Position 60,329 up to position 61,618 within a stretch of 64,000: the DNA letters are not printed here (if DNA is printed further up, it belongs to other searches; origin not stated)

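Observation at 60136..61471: Minimal graspetide-like cassette (precursor + MvdD-type ATP-grasp) with its own consensus promoter and strong SD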

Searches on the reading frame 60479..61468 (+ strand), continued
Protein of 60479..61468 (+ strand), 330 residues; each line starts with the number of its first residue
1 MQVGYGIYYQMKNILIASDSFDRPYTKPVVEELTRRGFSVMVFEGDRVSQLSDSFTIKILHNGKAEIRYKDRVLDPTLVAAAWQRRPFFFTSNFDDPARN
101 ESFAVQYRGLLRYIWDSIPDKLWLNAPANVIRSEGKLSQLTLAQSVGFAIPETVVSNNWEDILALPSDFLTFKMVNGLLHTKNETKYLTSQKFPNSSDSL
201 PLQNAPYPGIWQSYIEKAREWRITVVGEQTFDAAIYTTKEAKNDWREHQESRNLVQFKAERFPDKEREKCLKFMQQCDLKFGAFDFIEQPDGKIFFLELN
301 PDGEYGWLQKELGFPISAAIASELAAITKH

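Call 35: find_related_loci(query=A1, collection=metagenome_contigs, flank=2500)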
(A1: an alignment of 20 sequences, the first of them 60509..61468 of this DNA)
Query A1 (320 aa) in metagenome_contigs; peptide patterns used: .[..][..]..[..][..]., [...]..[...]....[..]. (x = any residue, [..] = any of these).
380 stretches matched a pattern; 270 encode a relative of the query (tblastn E <= 1e-3); the best 80 are kept; 80 distinct loci.
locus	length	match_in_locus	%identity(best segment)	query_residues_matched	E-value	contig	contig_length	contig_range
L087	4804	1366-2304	48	4-315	7e-95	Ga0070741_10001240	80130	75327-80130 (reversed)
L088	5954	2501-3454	46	2-319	1e-91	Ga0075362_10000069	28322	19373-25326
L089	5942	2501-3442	45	2-317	9e-90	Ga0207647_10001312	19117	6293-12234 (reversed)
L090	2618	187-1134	44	1-318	2e-90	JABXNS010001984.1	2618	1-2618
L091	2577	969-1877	44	2-307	2e-90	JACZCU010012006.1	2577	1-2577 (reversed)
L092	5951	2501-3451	46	2-320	1e-87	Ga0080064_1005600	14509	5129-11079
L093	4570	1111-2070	44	2-320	1e-87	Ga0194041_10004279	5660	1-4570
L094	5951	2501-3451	46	2-320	1e-87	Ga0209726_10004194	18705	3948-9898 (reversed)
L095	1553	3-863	47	33-319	8e-93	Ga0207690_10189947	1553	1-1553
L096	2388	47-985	45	2-319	8e-90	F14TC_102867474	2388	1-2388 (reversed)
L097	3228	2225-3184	43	2-317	5e-84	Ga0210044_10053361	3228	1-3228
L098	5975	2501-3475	42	2-320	3e-83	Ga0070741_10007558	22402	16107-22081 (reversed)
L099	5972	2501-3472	43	2-319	7e-83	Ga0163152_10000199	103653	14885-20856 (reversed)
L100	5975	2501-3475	42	2-320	4e-82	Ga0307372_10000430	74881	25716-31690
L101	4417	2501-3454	43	1-319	4e-82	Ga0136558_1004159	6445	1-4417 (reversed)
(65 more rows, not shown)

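Call 40: search_solved_structures(query=window:60509-61468:+, max_evalue=0.001, show_alignments=3)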
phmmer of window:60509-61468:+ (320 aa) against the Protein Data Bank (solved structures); distinct sequences matched with E-value up to 0.001: 5.
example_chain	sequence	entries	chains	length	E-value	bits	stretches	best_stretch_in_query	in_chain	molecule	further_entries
5ig8_A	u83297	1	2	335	4e-30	108.3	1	20-314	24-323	ATP grasp ligase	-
7m4s_A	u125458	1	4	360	2.2e-26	96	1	50-314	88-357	AMdnB protein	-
5ig9_A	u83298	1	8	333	8.7e-23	84.1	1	19-314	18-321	ATP grasp ligase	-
7mgv_A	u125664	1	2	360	6.5e-17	64.9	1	3-300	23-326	CdnC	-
9bou_A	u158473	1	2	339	3.5e-14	55.9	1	70-315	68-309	MvdD-like pre-ATP grasp domain-containing protein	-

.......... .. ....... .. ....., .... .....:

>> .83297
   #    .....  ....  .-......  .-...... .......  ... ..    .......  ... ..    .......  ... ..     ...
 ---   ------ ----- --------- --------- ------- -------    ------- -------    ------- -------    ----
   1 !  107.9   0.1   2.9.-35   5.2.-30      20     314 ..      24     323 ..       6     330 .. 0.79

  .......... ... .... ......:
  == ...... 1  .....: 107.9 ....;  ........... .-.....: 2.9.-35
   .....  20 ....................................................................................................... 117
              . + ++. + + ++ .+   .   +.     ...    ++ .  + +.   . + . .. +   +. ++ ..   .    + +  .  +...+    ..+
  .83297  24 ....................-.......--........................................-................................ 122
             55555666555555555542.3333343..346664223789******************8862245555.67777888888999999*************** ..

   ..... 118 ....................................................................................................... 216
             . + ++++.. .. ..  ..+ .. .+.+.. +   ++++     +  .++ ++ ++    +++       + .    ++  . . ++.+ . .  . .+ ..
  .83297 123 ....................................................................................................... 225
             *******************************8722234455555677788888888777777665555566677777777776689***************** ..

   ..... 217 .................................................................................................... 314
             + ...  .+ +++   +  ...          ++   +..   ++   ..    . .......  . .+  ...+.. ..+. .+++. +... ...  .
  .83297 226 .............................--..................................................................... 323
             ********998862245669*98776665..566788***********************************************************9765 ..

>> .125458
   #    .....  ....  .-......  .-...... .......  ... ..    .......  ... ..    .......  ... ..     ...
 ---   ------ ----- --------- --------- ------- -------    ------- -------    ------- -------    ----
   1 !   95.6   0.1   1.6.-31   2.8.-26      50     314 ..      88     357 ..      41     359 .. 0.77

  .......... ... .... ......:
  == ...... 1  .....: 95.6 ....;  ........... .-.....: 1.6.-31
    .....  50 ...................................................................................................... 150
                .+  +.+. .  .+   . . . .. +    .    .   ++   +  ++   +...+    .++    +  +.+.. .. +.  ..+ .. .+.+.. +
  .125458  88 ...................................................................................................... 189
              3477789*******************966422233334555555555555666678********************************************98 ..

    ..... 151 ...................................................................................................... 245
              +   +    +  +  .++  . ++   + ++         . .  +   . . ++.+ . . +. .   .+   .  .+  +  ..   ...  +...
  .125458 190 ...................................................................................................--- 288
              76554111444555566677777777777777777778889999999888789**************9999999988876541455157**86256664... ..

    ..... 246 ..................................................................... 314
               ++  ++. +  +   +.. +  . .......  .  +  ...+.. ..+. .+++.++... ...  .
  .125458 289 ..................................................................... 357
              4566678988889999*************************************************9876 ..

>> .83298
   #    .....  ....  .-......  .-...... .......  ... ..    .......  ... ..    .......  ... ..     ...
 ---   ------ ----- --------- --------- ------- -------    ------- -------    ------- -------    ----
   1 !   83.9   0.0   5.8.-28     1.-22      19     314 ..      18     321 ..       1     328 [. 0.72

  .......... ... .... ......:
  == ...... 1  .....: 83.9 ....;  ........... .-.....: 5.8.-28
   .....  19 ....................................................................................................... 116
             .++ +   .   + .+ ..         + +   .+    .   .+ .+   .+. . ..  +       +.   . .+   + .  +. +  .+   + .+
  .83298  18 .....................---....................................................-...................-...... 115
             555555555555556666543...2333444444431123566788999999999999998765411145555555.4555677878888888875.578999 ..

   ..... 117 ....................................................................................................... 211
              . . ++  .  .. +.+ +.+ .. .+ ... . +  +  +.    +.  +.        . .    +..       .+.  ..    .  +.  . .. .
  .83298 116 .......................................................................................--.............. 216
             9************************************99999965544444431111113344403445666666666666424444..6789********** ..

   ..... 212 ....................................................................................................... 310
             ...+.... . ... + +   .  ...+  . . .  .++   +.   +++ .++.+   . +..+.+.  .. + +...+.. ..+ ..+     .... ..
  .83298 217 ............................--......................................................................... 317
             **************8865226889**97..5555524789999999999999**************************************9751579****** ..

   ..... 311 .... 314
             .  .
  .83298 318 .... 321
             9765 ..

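Call 48: find_encoding_contigs(protein=P0001, flank=10000, max_places=2)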
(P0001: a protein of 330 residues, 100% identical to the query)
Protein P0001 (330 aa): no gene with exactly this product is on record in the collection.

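Call 60: predict_structure(alignment_id=A1)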
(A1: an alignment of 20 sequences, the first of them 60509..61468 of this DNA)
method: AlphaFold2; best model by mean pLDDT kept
length: 320 residues; sequences in the alignment: 20
mean_pLDDT: 92.6   pTM: 0.90
mean pLDDT of the five models: 92.6, 92.0, 92.0, 91.5, 89.2
residues with pLDDT >= 90: 249; 70-90: 66; 50-70: 5; < 50: 0
segments of 3 or more residues with pLDDT < 50: none
pLDDT, mean of each block of 10 residues (from residue 1): 93 94 98 93 94 93 94 90 70 87 93 94 92 98 96 96 83 77 94 92 95 98 95 86 95 98 97 97 96 89 97 95
secondary structure, 60 per line:
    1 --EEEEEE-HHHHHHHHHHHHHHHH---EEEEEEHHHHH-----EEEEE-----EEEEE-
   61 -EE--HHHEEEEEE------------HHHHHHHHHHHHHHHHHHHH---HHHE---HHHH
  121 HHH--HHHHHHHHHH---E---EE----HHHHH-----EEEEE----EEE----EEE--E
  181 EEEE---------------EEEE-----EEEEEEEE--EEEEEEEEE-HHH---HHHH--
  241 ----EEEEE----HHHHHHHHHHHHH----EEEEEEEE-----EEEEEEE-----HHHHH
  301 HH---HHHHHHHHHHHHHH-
elements in order: E3-8 H10-25 E29-34 H35-39 E45-49 E55-59 E69-74 H87-106 H117-123 H126-135 H149-153 E159-163 E168-170 E175-177 E180-184 E200-203 E209-216 E219-227 H235-238 E245-249 H254-266 E271-278 E284-290 H296-302 H306-319

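Call 65: fold_search(model_id=the predicted structure, library=pdb)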
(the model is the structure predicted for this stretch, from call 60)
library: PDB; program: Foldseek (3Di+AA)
matches with E <= 10: 1244; with E <= 0.001: 541
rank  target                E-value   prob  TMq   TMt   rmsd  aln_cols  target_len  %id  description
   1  5ig9_G                6.1e-23  1.00  0.79  0.81   4.8       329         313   28  Crystal structure of macrocyclase MdnC bound with precursor peptide MdnA from Microcystis aeruginosa MRC (released 2016-09-21)
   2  5ig9_E                9.1e-23  1.00  0.78  0.80   4.8       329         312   29  Crystal structure of macrocyclase MdnC bound with precursor peptide MdnA from Microcystis aeruginosa MRC (released 2016-09-21)
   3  5ig9_C                1.0e-22  1.00  0.78  0.80   4.5       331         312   28  Crystal structure of macrocyclase MdnC bound with precursor peptide MdnA from Microcystis aeruginosa MRC (released 2016-09-21)
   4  5ig9_A                1.3e-22  1.00  0.79  0.79   5.1       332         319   29  Crystal structure of macrocyclase MdnC bound with precursor peptide MdnA from Microcystis aeruginosa MRC (released 2016-09-21)
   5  5ig9_D                1.4e-22  1.00  0.79  0.83   3.4       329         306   27  Crystal structure of macrocyclase MdnC bound with precursor peptide MdnA from Microcystis aeruginosa MRC (released 2016-09-21)
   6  5ig9_H                1.9e-22  1.00  0.79  0.81   3.5       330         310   28  Crystal structure of macrocyclase MdnC bound with precursor peptide MdnA from Microcystis aeruginosa MRC (released 2016-09-21)
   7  7m4s_B                2.6e-22  1.00  0.81  0.82   4.0       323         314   25  Crystal structure of macrocyclase AMdnB from Anabaena sp. PCC 7120 (released 2021-11-03)
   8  7m4s_A                2.6e-22  1.00  0.79  0.81   4.4       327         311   25  Crystal structure of macrocyclase AMdnB from Anabaena sp. PCC 7120 (released 2021-11-03)
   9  5ig9_F                3.9e-22  1.00  0.79  0.84   3.3       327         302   27  Crystal structure of macrocyclase MdnC bound with precursor peptide MdnA from Microcystis aeruginosa MRC (released 2016-09-21)
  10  7mgv_A                3.9e-22  1.00  0.79  0.76   5.8       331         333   24  Chryseobacterium gregarium RiPP-associated ATP-grasp ligase in complex with ADP, and a leader and core peptide (released 2021-06-23)
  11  5ig8_A                6.2e-22  1.00  0.73  0.76   5.5       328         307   26  Crystal structure of macrocyclase MdnB from Microcystis aeruginosa MRC (released 2016-09-21)
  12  5ig9_B                9.9e-22  1.00  0.79  0.82   3.3       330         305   27  Crystal structure of macrocyclase MdnC bound with precursor peptide MdnA from Microcystis aeruginosa MRC (released 2016-09-21)
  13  7m4s_D                6.4e-21  1.00  0.70  0.77   4.7       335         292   23  Crystal structure of macrocyclase AMdnB from Anabaena sp. PCC 7120 (released 2021-11-03)
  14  7m4s_C                1.5e-19  1.00  0.74  0.79   5.0       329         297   26  Crystal structure of macrocyclase AMdnB from Anabaena sp. PCC 7120 (released 2021-11-03)
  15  9bou_A                1.5e-19  1.00  0.70  0.76   4.8       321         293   22  Crystal structure of ATP-grasp ligase PruB from Streptomyces coelicolor A3(2) (released 2024-12-18)
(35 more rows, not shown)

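Call 67: search_solved_structures(query=A1, max_evalue=0.001, show_alignments=0)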
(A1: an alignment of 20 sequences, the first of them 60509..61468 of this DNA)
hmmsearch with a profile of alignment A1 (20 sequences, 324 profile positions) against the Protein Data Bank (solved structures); distinct sequences matched with E-value up to 0.001: 6.
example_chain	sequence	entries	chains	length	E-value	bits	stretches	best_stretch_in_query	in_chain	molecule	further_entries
5ig8_A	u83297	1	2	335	3.4e-55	190.6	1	4-317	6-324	ATP grasp ligase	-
7m4s_A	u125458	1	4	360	1.8e-53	184.9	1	3-318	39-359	AMdnB protein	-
5ig9_A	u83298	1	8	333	6.4e-49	169.9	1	5-321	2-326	ATP grasp ligase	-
7mgv_A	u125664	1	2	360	1.3e-46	162.3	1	4-320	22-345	CdnC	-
9bou_A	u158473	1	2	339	1.4e-28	103.1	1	5-317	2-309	MvdD-like pre-ATP grasp domain-containing protein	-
7drm_A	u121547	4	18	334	1.6e-10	43.7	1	7-318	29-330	ATP-grasp domain-containing protein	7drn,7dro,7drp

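Call 69: list_cluster_members(proteins=[P0001, P0121])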
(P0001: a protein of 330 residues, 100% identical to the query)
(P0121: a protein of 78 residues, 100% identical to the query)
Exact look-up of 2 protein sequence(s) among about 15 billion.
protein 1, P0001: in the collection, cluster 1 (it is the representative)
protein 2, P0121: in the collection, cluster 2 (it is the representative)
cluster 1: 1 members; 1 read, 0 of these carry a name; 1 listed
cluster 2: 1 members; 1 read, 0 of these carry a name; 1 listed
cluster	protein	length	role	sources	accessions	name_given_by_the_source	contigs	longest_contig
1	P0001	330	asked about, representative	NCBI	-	-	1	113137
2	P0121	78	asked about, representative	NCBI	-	-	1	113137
